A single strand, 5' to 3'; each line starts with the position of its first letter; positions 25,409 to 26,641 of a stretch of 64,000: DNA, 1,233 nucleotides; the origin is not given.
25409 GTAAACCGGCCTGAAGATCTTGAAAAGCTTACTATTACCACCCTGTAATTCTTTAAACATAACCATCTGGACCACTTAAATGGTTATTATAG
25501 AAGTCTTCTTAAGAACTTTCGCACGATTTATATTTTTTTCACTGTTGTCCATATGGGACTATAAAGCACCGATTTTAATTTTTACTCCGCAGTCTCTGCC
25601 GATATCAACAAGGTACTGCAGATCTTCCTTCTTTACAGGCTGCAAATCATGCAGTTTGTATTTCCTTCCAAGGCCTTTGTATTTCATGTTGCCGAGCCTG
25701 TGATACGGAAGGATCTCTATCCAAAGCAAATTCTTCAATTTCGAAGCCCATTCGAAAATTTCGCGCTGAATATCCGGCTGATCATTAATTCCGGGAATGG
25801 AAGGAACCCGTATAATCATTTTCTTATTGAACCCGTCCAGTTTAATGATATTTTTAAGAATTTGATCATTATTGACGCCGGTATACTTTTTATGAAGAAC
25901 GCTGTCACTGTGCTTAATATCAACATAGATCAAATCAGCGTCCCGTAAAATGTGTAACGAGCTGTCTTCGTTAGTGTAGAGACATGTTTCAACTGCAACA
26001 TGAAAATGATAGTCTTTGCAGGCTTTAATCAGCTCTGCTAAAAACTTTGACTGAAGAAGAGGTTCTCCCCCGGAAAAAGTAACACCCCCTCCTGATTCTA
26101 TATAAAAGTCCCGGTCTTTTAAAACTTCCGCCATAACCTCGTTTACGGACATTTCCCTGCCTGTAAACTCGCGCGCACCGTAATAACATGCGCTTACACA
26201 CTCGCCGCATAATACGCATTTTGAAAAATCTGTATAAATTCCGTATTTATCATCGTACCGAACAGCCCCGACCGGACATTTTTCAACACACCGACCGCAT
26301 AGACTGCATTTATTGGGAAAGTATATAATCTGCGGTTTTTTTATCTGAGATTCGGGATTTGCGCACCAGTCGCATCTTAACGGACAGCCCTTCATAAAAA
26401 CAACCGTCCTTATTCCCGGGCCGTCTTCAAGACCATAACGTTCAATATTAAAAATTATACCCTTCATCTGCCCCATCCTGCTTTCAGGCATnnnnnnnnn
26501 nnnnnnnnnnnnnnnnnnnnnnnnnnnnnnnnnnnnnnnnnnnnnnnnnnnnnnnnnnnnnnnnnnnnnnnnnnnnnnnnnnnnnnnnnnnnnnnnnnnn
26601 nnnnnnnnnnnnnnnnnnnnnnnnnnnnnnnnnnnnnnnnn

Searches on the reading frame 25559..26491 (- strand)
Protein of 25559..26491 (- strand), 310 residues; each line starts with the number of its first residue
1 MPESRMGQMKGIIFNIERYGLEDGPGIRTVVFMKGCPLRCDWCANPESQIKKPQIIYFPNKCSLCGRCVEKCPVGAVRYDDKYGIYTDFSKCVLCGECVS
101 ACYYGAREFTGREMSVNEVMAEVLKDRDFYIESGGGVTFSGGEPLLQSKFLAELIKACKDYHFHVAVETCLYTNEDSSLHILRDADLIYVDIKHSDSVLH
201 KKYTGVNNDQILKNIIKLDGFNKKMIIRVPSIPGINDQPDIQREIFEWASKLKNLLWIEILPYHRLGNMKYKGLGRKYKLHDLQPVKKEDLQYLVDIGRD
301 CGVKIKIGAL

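Call 5: search_protein_families(library=pfam, proteins=[window:25559-26491:-])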
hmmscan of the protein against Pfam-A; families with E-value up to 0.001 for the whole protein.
window:25559-26491:- (310 aa): 11 families
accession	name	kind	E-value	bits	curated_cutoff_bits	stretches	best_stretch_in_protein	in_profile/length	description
PF04055.27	Radical_SAM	-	1.8e-16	61.2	29.5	1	102-238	14-157/166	Radical SAM superfamily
PF13353.11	Fer4_12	-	1.7e-13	51.5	22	1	23-206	2-131/137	4Fe-4S single cluster domain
PF00037.32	Fer4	-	4.8e-12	45.6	21.1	2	56-77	2-23/24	4Fe-4S binding domain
PF12837.12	Fer4_6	-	8.3e-09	35.4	25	2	90-106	7-23/24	4Fe-4S binding domain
PF12838.12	Fer4_7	-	2.2e-08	34.9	27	1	61-106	1-52/52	4Fe-4S dicluster domain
PF13237.11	Fer4_10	-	4.7e-08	33.3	25.5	1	56-102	3-52/53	4Fe-4S dicluster domain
PF12797.12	Fer4_2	-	5.7e-08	32.7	24.5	1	84-102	2-20/22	4Fe-4S binding domain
PF13187.11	Fer4_9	-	1.1e-07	32.2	27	1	61-105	1-50/52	4Fe-4S dicluster domain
PF13183.11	Fer4_8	-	4.7e-06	27.5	27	0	90-105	3-18/68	4Fe-4S dicluster domain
PF12800.12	Fer4_4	-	1.8e-05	25.1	24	0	59-75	1-17/17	4Fe-4S binding domain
PF13484.11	Fer4_16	-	0.00025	22.2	30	0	61-80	1-20/66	4Fe-4S double cluster binding domain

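Call 6: search_protein_families(library=ncbifam, proteins=[window:25559-26491:-])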
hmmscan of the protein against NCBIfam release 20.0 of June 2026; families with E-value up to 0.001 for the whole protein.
window:25559-26491:- (310 aa): 63 families (the best 25 are shown)
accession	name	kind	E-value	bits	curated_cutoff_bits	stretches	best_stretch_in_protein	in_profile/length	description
TIGR02494.1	PFLE_PFLC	subfamily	1.7e-100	336.1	174.35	1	13-297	1-288/293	glycyl-radical enzyme activating protein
NF043069.1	T4HPD_activ_SAM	equivalog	8.6e-98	327.4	425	1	11-308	2-298/299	trans-4-hydroxy-L-proline dehydratase activase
NF048010.1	SfplDhtActHpsHDes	equivalog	3.6e-90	301.8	430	1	8-294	3-294/298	(2S)-3-sulfopropanediol dehydratase activating enzyme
NF033717.2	HPDL_rSAM_activ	equivalog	2.8e-84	283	420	1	9-308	2-306/311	4-hydroxyphenylacetate decarboxylase activase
NF033719.1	ind_deCO2_activ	equivalog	4.8e-83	278.9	425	1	11-305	1-300/302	indoleacetate decarboxylase activase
TIGR04395.1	cutC_activ_rSAM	equivalog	6.8e-83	278.5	360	1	10-304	4-303/309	choline TMA-lyase-activating enzyme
NF048008.1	SfplDhtActHpfHKleb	equivalog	6e-79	265.5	500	1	12-293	1-287/308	(2S)-3-sulfopropanediol dehydratase activating enzyme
TIGR04003.1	rSAM_BssD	equivalog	8e-69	232.2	496.45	1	12-309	2-308/314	[benzylsuccinate synthase]-activating enzyme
TIGR02493.1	PFLA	equivalog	9.8e-61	205.1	231.75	2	109-299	41-233/235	pyruvate formate-lyase-activating protein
NF007483.0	PRK10076.1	equivalog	4.8e-60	203.2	326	2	90-308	71-291/292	[formate-C-acetyltransferase]-activating enzyme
NF008356.0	PRK11145.1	equivalog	2.8e-49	167.6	375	2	110-305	47-244/246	pyruvate formate lyase 1-activating protein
TIGR04041.1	activase_YjjW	hypoth_equivalog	2.8e-46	158.2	250.2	1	15-276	6-251/276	YjjW family glycine radical enzyme activase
TIGR02495.1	NrdG2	equivalog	7.4e-17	61.3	131.15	2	98-249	26-180/193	anaerobic ribonucleoside-triphosphate reductase activating protein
TIGR02491.1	NrdG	equivalog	2.5e-11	43.7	126.1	1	15-48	4-37/154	anaerobic ribonucleoside-triphosphate reductase activating protein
NF058577.1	FdxA_fam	equivalog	2.3e-08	34.1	65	1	60-106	7-52/52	4Fe-4S ferredoxin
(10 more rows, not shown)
